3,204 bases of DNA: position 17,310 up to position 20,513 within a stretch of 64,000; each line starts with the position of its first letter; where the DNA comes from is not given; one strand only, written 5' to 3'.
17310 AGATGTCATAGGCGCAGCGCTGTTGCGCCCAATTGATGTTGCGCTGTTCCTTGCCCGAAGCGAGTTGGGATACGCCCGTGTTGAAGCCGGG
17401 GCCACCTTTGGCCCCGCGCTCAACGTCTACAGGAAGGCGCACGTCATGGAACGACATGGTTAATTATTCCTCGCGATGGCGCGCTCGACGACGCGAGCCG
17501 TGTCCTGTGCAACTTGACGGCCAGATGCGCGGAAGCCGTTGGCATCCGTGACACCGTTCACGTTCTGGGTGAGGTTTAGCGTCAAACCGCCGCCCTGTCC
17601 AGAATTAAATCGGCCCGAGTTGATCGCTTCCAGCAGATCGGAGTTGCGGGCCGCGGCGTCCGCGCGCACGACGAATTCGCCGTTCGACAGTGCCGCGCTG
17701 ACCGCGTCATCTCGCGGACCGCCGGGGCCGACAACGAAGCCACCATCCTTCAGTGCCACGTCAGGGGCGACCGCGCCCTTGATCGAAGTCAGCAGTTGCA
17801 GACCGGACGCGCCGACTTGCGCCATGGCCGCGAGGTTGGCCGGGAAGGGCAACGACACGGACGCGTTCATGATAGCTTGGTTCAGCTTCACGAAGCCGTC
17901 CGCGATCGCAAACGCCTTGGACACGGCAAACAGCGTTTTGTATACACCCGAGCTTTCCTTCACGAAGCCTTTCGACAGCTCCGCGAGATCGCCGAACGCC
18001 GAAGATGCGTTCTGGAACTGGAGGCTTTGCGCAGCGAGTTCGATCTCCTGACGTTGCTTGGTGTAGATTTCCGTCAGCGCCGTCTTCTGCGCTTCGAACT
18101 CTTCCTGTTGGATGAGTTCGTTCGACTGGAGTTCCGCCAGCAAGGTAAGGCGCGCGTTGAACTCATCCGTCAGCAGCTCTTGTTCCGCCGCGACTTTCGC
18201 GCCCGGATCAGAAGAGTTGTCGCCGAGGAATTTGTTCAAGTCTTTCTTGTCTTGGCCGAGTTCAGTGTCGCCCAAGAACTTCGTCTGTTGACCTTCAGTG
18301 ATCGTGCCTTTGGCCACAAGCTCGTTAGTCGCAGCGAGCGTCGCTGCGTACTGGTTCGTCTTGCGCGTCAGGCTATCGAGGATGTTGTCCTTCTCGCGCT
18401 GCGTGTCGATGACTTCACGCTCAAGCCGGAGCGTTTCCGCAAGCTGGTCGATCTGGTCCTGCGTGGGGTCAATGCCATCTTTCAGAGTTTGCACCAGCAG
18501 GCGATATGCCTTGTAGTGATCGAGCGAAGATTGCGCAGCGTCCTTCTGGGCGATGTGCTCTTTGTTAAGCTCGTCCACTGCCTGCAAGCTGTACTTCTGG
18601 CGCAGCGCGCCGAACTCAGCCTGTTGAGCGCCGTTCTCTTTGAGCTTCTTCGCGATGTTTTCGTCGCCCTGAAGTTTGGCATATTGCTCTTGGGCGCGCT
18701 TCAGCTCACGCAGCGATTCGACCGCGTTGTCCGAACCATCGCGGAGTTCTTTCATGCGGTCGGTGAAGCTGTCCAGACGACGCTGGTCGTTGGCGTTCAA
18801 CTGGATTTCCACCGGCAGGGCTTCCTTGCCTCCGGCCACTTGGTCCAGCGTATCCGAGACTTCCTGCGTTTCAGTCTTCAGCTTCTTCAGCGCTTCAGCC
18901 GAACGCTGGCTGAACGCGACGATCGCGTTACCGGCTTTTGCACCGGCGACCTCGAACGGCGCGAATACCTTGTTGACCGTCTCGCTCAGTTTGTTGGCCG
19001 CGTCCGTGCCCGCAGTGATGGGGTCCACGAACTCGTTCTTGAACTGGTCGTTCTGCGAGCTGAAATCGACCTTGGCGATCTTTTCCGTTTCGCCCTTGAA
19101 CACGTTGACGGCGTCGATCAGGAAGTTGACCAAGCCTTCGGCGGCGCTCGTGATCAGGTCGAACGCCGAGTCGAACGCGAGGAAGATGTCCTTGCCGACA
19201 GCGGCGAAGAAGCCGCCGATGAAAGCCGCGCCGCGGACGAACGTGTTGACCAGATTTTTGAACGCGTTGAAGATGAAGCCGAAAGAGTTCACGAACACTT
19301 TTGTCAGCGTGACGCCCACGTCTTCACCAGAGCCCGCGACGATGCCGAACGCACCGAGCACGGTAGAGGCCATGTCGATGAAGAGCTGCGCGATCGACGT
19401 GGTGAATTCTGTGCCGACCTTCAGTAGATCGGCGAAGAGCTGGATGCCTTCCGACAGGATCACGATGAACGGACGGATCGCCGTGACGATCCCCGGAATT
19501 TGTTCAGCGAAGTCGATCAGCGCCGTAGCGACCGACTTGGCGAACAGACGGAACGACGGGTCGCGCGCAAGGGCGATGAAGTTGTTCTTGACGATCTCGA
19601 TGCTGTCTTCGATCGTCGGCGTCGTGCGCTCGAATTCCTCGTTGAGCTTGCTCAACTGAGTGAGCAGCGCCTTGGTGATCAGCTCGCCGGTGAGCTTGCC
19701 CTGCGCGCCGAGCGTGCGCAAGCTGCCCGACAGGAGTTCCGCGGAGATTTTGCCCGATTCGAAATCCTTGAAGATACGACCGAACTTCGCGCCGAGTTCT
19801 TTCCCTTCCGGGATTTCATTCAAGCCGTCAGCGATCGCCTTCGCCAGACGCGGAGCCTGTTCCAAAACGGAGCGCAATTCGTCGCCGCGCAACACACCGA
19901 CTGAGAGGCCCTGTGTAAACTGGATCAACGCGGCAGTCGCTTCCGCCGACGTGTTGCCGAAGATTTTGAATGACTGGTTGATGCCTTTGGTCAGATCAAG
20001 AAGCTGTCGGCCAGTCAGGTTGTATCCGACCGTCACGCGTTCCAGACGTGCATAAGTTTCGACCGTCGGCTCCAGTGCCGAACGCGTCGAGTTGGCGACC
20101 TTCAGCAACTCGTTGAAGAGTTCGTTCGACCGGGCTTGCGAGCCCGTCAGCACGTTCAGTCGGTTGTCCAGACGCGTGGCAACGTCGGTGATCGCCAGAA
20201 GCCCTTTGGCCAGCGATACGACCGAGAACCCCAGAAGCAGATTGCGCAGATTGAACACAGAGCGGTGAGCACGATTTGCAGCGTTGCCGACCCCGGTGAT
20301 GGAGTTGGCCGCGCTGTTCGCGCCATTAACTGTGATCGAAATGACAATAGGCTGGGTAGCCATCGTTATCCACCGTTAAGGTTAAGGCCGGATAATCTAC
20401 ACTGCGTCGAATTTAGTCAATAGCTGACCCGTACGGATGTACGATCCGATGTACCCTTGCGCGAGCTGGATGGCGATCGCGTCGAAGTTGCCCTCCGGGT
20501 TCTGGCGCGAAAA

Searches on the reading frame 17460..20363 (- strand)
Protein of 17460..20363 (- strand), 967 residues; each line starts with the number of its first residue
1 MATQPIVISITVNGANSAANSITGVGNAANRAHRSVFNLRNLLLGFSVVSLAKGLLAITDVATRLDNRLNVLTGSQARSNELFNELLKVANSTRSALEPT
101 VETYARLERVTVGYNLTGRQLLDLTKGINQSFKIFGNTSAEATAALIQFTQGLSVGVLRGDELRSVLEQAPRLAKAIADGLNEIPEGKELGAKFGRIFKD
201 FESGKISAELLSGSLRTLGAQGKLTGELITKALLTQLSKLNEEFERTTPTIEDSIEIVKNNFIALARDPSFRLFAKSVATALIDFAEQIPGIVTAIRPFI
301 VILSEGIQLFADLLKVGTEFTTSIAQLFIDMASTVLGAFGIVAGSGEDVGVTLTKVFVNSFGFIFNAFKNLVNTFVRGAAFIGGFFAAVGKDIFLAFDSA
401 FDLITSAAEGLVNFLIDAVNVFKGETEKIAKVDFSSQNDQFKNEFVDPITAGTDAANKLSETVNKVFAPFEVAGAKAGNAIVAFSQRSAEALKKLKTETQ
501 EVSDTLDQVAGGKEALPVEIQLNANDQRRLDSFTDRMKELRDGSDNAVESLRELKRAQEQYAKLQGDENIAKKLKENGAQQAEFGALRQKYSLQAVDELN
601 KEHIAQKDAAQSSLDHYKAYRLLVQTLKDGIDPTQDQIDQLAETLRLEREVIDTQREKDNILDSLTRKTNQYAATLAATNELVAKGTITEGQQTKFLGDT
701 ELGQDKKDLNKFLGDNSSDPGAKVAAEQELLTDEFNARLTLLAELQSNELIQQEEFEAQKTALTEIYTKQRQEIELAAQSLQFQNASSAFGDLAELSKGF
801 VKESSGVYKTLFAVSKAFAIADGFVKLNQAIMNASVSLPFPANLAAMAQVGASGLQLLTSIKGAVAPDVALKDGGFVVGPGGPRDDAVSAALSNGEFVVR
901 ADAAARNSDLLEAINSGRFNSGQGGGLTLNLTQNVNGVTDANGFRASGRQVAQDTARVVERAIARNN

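Call 15: search_protein_families(library=phrogs, proteins=[window:17460-20363:-], max_evalue=0.01)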
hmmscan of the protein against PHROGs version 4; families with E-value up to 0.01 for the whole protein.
window:17460-20363:- (967 aa): 23 families
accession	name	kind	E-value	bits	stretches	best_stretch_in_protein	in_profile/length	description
phrog_3336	-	tail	5.4e-95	320.9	2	1-264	32-269/1051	tail length tape measure protein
phrog_339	-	tail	1.8e-61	209.6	2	15-295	36-287/1123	tail length tape measure protein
phrog_3519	-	tail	1.1e-50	174.2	2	14-182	49-210/959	tail length tape measure protein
phrog_17300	-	tail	1.3e-45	157.1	2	30-296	46-291/900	tail length tape measure protein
phrog_1107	-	tail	2e-41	142.9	2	16-181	161-326/1252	tail length tape measure protein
phrog_1506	-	tail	8.6e-39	134.4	2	636-877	958-1182/1269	tail length tape measure protein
phrog_8010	-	tail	3.6e-37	128.8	2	14-182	235-403/1543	tail length tape measure protein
phrog_1068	-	tail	1.1e-35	124.5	1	20-343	78-359/706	tail length tape measure protein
phrog_12706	-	tail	1.1e-31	110.9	1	13-182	177-346/1244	tail length tape measure protein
phrog_2335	-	tail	7.4e-31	108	1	31-779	465-1204/1536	tail length tape measure protein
phrog_32885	-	tail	1.7e-28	100.1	1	1-182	1-182/948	tail length tape measure protein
phrog_1538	-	tail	6.7e-23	82.3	2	393-866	204-696/811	tail length tape measure protein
phrog_16297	-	tail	8.5e-22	78.3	1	16-192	50-228/777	tail length tape measure protein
phrog_7740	-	tail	1e-21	77.1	1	24-297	59-303/2151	tail length tape measure protein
phrog_31452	-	tail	1.5e-21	77.3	1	12-193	16-198/814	tail length tape measure protein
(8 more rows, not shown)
